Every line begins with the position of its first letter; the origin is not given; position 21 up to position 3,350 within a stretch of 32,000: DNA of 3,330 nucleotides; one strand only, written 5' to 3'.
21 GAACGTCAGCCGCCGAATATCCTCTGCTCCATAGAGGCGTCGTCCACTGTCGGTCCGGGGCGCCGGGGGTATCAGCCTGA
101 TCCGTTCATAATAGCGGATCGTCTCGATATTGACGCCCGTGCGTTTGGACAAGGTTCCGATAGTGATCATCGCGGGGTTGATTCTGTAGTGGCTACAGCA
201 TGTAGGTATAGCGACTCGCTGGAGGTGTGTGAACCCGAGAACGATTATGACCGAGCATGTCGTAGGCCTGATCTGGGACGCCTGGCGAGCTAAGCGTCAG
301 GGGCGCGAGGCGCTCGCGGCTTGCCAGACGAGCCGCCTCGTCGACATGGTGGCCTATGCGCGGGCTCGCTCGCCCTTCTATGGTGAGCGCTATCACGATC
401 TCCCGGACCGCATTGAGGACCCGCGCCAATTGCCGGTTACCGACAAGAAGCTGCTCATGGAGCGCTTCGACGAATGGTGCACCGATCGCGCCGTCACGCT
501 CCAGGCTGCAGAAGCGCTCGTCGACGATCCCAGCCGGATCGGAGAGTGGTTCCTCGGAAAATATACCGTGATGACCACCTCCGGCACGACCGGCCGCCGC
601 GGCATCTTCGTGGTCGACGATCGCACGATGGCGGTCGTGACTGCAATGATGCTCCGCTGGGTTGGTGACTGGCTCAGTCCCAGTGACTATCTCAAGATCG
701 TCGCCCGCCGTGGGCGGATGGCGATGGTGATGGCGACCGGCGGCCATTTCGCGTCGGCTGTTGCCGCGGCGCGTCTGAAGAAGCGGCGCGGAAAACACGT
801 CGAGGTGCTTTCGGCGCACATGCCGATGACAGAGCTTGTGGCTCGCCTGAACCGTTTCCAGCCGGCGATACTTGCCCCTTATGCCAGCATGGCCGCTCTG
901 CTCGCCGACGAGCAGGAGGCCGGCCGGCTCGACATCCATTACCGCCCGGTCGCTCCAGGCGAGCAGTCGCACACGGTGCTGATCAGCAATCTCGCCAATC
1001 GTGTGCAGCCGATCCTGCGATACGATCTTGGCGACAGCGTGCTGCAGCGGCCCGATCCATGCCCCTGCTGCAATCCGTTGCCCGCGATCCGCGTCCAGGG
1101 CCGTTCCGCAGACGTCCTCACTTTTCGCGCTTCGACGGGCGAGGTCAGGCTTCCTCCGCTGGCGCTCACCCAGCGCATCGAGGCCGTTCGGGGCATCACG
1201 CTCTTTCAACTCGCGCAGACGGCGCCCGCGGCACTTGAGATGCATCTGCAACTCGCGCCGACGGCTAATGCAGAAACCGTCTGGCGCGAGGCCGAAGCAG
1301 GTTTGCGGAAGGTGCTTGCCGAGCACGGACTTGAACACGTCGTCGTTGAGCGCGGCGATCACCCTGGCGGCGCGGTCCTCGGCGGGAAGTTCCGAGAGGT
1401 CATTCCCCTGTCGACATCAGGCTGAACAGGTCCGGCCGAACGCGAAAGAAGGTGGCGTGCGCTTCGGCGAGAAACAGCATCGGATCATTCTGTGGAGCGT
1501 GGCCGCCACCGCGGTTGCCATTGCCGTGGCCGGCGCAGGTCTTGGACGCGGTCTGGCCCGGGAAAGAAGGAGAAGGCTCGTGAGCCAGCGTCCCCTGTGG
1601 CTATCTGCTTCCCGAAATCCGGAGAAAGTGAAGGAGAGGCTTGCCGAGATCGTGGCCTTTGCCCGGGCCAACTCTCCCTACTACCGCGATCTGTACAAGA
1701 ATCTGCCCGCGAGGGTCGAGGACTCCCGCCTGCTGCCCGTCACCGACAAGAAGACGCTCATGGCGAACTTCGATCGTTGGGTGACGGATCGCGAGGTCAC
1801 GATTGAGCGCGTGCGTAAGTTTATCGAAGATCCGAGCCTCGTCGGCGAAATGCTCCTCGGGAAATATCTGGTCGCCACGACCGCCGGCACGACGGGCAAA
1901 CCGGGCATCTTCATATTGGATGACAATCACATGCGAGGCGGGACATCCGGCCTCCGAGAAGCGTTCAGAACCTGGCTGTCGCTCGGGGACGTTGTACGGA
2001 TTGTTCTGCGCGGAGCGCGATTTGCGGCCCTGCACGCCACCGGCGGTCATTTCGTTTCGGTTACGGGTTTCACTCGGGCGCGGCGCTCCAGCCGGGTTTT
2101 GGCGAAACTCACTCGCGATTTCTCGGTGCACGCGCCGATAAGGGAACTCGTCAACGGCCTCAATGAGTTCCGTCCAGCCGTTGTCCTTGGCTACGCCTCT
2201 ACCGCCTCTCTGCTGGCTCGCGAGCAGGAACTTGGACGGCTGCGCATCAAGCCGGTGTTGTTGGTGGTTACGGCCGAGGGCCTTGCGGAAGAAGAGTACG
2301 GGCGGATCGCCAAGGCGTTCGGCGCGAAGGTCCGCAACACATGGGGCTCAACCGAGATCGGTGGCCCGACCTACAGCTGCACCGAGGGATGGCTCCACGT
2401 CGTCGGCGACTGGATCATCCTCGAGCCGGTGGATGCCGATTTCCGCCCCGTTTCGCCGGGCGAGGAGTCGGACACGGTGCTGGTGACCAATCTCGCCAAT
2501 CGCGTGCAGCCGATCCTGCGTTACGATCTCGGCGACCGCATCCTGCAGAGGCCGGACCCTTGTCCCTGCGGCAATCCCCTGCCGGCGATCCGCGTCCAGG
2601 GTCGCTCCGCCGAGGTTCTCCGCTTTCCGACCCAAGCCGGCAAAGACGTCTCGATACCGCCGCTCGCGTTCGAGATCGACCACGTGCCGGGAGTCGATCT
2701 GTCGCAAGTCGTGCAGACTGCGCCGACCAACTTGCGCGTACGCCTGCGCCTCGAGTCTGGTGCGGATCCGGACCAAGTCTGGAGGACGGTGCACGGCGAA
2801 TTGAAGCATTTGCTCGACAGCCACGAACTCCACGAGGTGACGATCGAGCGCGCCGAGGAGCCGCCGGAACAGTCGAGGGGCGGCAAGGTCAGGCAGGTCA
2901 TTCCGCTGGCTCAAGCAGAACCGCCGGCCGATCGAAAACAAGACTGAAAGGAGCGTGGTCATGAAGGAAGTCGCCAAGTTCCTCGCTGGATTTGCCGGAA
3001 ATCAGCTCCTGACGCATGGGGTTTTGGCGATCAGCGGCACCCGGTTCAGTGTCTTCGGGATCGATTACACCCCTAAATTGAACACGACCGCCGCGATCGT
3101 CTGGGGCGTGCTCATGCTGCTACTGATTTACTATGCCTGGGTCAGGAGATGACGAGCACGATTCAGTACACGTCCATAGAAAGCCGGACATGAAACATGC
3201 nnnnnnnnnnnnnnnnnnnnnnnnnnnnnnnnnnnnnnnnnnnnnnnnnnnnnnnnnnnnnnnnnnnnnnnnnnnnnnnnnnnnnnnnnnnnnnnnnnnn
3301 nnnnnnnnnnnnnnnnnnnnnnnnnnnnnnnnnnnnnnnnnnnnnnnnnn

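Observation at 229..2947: The first ANL paralog carries a clean in-frame loss of about 63 codons that removes the catalytic core motif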

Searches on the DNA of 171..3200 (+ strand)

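Call 32: search_dna_similar(query=window:171-3200:+, collection=plasmids, mode=near, max_rows=25)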
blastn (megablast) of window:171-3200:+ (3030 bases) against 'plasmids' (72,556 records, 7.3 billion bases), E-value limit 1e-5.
Records with a match: 3; places in all: 3; records where one place covers at least 80% of the query: 0.
Best place of each record, by identity: 80-90% 3.
By first word of the organism name: Sphingobium 3.
By predicted mobility (MOB-suite, as given by PLSDB): conjugative 1; mobilizable 1; non-mobilizable 1.
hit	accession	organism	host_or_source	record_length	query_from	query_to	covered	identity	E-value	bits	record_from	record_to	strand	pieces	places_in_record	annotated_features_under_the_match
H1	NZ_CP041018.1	Sphingobium fuliginis ATCC 27551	cell culture,Water of rice field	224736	12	117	3%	83.5%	1e-16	97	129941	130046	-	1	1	none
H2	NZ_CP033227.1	Sphingobium yanoikuyae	Mixed culture,wastewater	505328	12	117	3%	83.3%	1e-16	97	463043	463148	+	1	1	none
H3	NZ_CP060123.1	Sphingobium yanoikuyae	Cell culture,soil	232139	12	117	3%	83.3%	1e-16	97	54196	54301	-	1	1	none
